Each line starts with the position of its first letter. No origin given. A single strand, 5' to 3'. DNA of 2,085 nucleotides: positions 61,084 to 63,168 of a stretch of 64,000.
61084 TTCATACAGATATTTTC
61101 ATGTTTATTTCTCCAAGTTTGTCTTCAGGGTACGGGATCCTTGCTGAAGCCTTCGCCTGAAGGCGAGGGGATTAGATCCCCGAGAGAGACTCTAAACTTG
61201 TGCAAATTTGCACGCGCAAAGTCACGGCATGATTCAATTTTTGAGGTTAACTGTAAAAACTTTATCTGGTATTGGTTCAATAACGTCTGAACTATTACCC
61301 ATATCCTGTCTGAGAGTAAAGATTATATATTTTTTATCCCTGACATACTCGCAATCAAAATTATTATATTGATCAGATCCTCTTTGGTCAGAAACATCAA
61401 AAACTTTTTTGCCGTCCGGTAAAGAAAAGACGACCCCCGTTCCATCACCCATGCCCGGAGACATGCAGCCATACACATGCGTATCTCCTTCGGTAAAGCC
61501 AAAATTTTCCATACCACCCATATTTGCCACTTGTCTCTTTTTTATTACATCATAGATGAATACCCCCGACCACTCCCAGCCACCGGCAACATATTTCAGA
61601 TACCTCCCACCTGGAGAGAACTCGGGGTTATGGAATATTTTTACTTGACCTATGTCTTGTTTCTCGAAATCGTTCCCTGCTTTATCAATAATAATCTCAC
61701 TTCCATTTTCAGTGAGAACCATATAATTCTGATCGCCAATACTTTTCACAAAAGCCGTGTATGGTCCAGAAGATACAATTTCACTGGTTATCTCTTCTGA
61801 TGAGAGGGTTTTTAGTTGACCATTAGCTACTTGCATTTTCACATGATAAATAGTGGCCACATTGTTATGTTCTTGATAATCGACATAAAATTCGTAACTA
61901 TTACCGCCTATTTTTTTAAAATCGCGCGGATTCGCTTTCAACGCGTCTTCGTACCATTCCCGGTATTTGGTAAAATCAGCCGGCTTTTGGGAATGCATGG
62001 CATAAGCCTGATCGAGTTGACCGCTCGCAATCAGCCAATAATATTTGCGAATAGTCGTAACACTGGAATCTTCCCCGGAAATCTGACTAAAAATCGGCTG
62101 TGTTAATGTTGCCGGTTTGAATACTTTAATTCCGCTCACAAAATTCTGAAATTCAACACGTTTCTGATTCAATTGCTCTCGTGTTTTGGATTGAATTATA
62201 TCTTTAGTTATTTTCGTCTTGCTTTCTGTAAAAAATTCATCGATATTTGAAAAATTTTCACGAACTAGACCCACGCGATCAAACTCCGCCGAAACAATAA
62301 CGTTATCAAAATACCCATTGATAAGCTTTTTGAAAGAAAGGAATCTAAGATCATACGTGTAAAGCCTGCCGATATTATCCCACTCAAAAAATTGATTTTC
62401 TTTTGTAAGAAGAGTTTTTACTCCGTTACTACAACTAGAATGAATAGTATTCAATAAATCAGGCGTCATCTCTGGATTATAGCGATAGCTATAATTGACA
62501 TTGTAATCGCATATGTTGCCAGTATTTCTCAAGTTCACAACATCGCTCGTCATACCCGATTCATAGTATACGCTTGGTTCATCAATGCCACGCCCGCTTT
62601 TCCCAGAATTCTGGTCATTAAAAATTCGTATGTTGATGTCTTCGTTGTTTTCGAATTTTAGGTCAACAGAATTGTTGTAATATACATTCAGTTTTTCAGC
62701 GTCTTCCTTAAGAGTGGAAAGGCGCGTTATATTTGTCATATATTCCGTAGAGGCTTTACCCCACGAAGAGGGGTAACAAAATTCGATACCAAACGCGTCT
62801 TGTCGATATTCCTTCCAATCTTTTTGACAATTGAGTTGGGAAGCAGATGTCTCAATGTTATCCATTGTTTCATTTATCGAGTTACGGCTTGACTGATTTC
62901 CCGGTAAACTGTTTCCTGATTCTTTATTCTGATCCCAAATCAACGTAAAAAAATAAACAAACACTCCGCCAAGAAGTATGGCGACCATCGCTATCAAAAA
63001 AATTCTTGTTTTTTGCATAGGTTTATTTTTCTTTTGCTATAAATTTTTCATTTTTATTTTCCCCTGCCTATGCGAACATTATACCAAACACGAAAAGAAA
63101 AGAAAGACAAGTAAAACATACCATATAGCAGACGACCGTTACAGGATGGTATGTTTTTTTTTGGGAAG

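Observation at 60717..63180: AT-rich islet encoding a 594-aa membrane-anchored surface protein, bracketed by two copies of a 50-bp hairpin-containing direct repeat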

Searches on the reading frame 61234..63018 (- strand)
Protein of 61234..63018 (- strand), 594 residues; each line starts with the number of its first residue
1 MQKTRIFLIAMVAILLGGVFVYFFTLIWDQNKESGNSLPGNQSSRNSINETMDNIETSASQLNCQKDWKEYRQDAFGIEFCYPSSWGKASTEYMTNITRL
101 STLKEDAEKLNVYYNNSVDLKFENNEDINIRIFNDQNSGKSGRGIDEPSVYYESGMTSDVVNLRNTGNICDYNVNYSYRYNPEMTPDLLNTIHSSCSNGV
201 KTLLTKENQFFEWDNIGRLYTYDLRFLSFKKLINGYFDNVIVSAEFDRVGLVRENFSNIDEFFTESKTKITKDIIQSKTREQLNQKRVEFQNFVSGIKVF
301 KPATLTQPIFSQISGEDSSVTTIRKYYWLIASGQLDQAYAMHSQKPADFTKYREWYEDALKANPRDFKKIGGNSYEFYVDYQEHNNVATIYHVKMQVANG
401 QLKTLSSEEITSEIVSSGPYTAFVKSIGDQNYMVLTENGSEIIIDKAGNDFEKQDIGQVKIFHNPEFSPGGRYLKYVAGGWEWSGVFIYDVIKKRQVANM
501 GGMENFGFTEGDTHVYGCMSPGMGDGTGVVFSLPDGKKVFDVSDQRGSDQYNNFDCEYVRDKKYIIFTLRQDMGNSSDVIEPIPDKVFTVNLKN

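Call 9: search_protein_families(library=pfam, proteins=[window:61234-63018:-], max_evalue=1)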
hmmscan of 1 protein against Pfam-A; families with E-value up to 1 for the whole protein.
window:61234-63018:- (594 aa): 1 family
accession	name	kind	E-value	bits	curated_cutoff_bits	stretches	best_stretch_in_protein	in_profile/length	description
PF18933.6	PsbP_2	-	0.002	18.6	27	1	51-114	27-90/184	PsbP-like protein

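Call 11: find_homologous_proteins(query=window:61234-63018:-)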
Query window:61234-63018:- (594 aa): 35 proteins with E <= 0.001 among 4871 candidates.
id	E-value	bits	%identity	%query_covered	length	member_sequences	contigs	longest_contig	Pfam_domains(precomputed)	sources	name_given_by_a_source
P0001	0.0e+0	1362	100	100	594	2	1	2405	-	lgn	-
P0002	0.0e+0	1039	76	100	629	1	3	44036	-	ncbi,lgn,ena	-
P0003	1.4e-266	904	68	95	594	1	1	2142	-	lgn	-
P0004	2.3e-242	824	62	98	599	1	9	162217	-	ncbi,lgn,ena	-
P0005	2.4e-241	820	60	100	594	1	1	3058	-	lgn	-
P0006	6.2e-237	806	59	99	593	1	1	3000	-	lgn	-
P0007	1.4e-153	531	45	89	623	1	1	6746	-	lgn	-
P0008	2.2e-153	530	44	96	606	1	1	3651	-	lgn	-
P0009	1.5e-150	521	43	92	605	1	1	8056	-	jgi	jgi:hypothetical protein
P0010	2.1e-147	510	42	95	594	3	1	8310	-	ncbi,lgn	-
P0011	7.5e-147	508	42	96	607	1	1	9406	-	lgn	-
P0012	1.2e-146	508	43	97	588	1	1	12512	-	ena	-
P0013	1.2e-144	501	44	88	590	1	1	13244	-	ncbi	-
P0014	2.2e-144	500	43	98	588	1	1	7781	-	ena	-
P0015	8.4e-144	498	44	88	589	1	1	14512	-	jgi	-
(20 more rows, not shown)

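Call 13: search_solved_structures(query=window:61234-63018:-, max_evalue=1)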
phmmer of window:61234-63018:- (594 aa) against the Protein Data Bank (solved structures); distinct sequences matched with E-value up to 1: 5.
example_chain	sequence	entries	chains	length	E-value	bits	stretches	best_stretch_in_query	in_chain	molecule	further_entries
2l5f_A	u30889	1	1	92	0.09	14.3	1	27-84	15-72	Pre-mRNA-processing factor 40 homolog A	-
8pxw_A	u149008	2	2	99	0.11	14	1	27-84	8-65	Pre-mRNA-processing factor 40 homolog A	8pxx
7f91_A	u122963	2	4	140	0.28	12.7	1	119-200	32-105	Thrombocorticin | Thrombocorticin Q25K mutant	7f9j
7f9f_A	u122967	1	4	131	0.49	11.9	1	124-200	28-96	Thrombocorticin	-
7f9g_A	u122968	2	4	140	0.51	11.9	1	123-200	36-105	Thrombocorticin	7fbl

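Call 14: find_encoding_contigs(protein=P0002, flank=8000, max_places=3)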
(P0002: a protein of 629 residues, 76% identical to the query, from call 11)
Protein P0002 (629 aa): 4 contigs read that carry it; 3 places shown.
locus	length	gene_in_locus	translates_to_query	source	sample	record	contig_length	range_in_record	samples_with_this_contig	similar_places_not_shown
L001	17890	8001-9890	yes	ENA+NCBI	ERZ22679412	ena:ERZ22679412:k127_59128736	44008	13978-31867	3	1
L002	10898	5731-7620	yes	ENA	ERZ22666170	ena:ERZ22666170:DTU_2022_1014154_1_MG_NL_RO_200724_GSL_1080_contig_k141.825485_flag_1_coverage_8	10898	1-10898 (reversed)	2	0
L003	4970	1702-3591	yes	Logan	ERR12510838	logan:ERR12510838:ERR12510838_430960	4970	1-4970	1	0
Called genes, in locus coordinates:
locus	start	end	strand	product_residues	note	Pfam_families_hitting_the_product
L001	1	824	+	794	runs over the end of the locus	PF00005:ABC_tran (faint), PF02463:SMC_N, PF13175:AAA_15, PF13476:AAA_23, PF13304:AAA_21 (weak)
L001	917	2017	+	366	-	PF00022:Actin (faint), PF06723:MreB_Mbl, PF00012:HSP70, PF11104:PilM_2 (faint), PF14450:FtsA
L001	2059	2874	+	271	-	PF04085:MreC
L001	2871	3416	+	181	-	PF04093:MreD (weak)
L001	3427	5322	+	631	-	PF03717:PBP_dimer, PF00905:Transpeptidase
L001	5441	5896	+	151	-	PF03449:GreA_GreB_N, PF01272:GreA_GreB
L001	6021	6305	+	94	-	-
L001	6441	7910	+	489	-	PF01336:tRNA_anti-codon, PF00152:tRNA-synt_2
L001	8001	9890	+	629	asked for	-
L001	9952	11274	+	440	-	PF02403:Seryl_tRNA_N, PF00587:tRNA-synt_2b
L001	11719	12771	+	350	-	PF25852:DUF6242_C (faint), PF14870:PSII_BNR (faint), PF02012:BNR (faint), PF15899:BNR_6 (faint), PF15902:Sortilin-Vps10 (weak)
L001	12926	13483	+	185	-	PF01765:RRF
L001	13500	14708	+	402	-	PF02163:Peptidase_M50, PF00595:PDZ, PF13180:PDZ_2, PF17820:PDZ_6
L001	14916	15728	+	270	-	-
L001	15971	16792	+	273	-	-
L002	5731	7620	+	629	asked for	-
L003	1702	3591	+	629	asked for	-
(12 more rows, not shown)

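Call 15: find_encoding_contigs(protein=P0004, flank=8000, max_places=3)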
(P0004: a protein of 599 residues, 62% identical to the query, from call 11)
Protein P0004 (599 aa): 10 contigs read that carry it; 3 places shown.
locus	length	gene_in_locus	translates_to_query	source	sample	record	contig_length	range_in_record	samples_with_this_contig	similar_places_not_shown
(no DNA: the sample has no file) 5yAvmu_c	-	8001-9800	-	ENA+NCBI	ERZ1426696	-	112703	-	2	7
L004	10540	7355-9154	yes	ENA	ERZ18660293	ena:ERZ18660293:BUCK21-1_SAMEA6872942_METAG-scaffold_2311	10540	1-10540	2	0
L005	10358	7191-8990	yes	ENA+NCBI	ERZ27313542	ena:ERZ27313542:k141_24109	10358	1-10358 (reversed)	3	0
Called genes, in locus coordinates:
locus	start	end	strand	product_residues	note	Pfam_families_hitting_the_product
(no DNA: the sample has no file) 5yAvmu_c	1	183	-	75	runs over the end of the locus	PF20293:MC6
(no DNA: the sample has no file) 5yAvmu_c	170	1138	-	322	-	PF21941:SMEK_N, PF20275:CTD10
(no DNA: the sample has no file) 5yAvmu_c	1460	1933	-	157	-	PF13310:Virulence_RhuM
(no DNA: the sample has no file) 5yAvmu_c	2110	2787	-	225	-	-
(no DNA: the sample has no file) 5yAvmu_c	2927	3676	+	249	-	-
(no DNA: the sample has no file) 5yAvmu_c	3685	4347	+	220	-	PF04138:GtrA_DPMS_TM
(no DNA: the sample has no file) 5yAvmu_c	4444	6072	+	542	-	PF05496:RuvB_N (faint), PF13177:DNA_pol3_delta2, PF13245:AAA_19 (faint), PF13401:AAA_22 (weak), PF00004:AAA, PF22608:DNAX_ATPase_lid, PF12169:DNA_pol3_gamma3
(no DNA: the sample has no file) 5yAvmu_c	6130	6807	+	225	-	-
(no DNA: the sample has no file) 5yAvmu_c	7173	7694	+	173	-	-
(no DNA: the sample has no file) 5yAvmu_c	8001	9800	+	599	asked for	-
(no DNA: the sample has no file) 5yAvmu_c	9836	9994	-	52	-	-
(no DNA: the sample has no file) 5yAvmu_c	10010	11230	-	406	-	PF00999:Na_H_Exchanger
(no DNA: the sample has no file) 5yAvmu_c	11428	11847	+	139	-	-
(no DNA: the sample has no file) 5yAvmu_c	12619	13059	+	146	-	-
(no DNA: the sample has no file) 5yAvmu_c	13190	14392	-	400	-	PF12704:MacB_PCD, PF02687:FtsX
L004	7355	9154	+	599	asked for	-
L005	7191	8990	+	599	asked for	-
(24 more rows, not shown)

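Call 16: find_encoding_contigs(protein=P0001, flank=8000, max_places=4)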
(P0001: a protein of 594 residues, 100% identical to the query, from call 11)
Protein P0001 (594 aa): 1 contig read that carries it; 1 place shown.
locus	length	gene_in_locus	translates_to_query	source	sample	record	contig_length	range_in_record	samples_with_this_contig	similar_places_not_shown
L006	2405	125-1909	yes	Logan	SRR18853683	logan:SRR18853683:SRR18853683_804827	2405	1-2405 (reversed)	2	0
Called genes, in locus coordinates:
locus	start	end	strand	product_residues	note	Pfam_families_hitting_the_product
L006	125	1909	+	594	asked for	-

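Call 40: search_protein_families(library=pfam, alignment_id=A4, max_evalue=0.01)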
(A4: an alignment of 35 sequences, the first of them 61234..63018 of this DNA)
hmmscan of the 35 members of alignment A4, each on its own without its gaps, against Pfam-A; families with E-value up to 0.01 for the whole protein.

A. member 1, window:61234-63018:- (594 aa): 1 family
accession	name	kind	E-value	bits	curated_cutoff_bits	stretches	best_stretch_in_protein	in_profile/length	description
PF18933.6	PsbP_2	-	0.002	18.6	27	1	51-114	27-90/184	PsbP-like protein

B. families by the number of members that match (of 35 scanned): 4 families
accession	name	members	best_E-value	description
PF05223.17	MecA_N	3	0.00018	NTF2-like N-terminal transpeptidase domain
PF18933.6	PsbP_2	1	0.002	PsbP-like protein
PF09145.16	Ubiq-assoc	1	0.0044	Ubiquitin-associated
PF11857.13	DUF3377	1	0.0083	Domain of unknown function (DUF3377)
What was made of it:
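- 61234..63018 (-): 594-aa accessory gene. Encodes an N-terminal TM helix, a disordered linker, an unassigned alpha/beta ectodomain (about residues 56-312), a probable NTF2-like domain (about 315-410) and TolB/DPP-IV-like beta-propeller blades (about 415-594). MecA_N hit in 3 of 35 members (call 40).
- On TolB-like / PD40 beta-propeller proteins: No Pfam hit at E <= 1 except PsbP_2 below its cutoff (calls 9, 40).
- On NTF2-like (MecA_N) domain: The window protein itself does not (call 40).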

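Call 41: search_solved_structures(query=A4, max_evalue=1)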
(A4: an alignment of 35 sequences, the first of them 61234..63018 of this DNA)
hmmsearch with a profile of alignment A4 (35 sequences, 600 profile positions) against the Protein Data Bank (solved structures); distinct sequences matched with E-value up to 1: 3.
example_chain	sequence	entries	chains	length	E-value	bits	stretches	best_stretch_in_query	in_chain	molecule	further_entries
6r6m_B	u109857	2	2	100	0.73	11.3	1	509-545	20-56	Kusta0088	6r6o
8bb2_B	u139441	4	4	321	0.77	11.2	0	445-501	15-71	WD repeat-containing protein 5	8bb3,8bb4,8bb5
6r6n_B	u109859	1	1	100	0.77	11.2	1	509-543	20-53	KustA0088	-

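Call 51: predict_structure(alignment_id=A4)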
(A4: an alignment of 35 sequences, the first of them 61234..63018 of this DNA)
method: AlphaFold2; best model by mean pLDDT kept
length: 594 residues; sequences in the alignment: 35
mean_pLDDT: 86.0   pTM: 0.73
mean pLDDT of the five models: 86.0, 84.8, 84.1, 83.8, 82.4
residues with pLDDT >= 90: 346; 70-90: 180; 50-70: 38; < 50: 30
segments of 3 or more residues with pLDDT < 50: 29-53, 575-577
pLDDT, mean of each block of 10 residues (from residue 1): 70 81 64 32 36 57 88 92 93 77 86 87 93 93 91 93 93 93 89 95 95 85 96 91 94 90 81 74 93 93 80 94 96 95 91 93 95 94 91 94 94 93 92 92 91 79 94 93 89 94 87 92 75 94 85 90 92 56 83 81
secondary structure, 60 per line:
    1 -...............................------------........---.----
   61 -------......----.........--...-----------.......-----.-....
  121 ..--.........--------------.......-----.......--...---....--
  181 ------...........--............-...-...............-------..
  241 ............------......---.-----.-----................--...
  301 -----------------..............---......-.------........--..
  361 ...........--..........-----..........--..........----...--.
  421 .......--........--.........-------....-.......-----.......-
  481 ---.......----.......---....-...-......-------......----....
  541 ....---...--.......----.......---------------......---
elements in order: H2-32 H45-52 E68-73 E78-83 E89-91 H103-109 E117-122 E125-133 H148-154 H160-166 E175-178 E187-197 E200-211 E217-231 E239-252 H259-264 H280-295 E298-300 H318-331 H335-340 H349-356 E359-371 E374-383 E389-398 E401-410 E415-417 E420-427 E430-437 E440-448 E461-467 E473-479 E484-490 E495-501 E505-508 E514-519 E527-532 E537-541 E553-559 E564-570 E586-591
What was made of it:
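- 61234..63018 (-): AF2 model pLDDT 86 (call 51).
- Checked: The TM helix is at residues 2-32 and a disordered linker at 29-53 (call 51).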

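Call 57: fold_search(model_id=the predicted structure, library=pdb)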
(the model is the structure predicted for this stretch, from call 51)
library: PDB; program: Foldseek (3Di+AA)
matches with E <= 10: 1100; with E <= 0.001: 141
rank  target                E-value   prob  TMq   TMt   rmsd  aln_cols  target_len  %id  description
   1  3pe7                  6.3e-07  1.00  0.20  0.30  21.9       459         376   10  Oligogalacturonate lyase in complex with manganese (released 2010-11-03)
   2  2gop_A                4.6e-06  1.00  0.21  0.35  10.4       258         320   14  The beta-propeller domain of the Trilobed protease from Pyrococcus furiosus reveals an open velcro topology (released 2007-01-23)
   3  5jrl_D                1.4e-05  0.99  0.14  0.12  24.1       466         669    8  Crystal Structure of the Sphingopyxin I Lasso Peptide Isopeptidase SpI-IsoP (Native) (released 2016-09-14)
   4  4pwz_B                1.6e-05  1.00  0.19  0.26  14.4       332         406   13  Crystal structure of TolB protein from Yersinia pestis CO92 (released 2014-04-02)
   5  1n1m_B                1.8e-05  0.99  0.19  0.16  25.6       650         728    8  Human Dipeptidyl Peptidase IV/CD26 in complex with an inhibitor (released 2002-12-27)
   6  5jrl_C                3.2e-05  0.98  0.14  0.12  24.1       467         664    8  Crystal Structure of the Sphingopyxin I Lasso Peptide Isopeptidase SpI-IsoP (Native) (released 2016-09-14)
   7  4r40_A                3.5e-05  0.99  0.14  0.19  23.6       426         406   10  Crystal Structure of TolB/Pal complex from Yersinia pestis. (released 2014-09-03)
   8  5jrl_A                3.7e-05  0.99  0.16  0.14  23.8       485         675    8  Crystal Structure of the Sphingopyxin I Lasso Peptide Isopeptidase SpI-IsoP (Native) (released 2016-09-14)
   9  3fgb_B                4.5e-05  1.00  0.18  0.28  13.1       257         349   15  Crystal structure of the Q89ZH8_BACTN protein from Bacteroides thetaiotaomicron. Northeast Structural Genomics Consort (released 2008-12-23)
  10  4pwz_A                4.5e-05  1.00  0.19  0.26  13.6       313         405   13  Crystal structure of TolB protein from Yersinia pestis CO92 (released 2014-04-02)
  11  8qcb_C                4.5e-05  1.00  0.20  0.30  21.0       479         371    8  CryoEM structure of a S. Cerevisiae Ski2387 complex in the open state (released 2023-11-08)
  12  5uw3_D                4.5e-05  1.00  0.19  0.17  24.0       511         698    8  PCY1 in Complex with Follower Peptide (released 2017-05-31)
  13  3g0c_A                4.5e-05  0.99  0.19  0.17  25.2       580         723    9  Crystal structure of dipeptidyl peptidase IV in complex with a pyrimidinedione inhibitor 1 (released 2010-02-16)
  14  4dsa_A                4.8e-05  0.99  0.19  0.16  23.8       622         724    8  Crystal Structure of DPP-IV with Compound C1 (released 2013-02-27)
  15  2bkl_B                5.8e-05  1.00  0.21  0.19  15.8       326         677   10  Structural and Mechanistic Analysis of Two Prolyl Endopeptidases: Role of Inter-Domain Dynamics in Catalysis and Speci (released 2005-03-09)
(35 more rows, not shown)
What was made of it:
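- On TolB-like / PD40 beta-propeller proteins: Foldseek PDB hits to TolB, DPP-IV, POP and trilobed protease, E 6e-7 to 1e-4, probability about 1.0, partial coverage (call 57).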
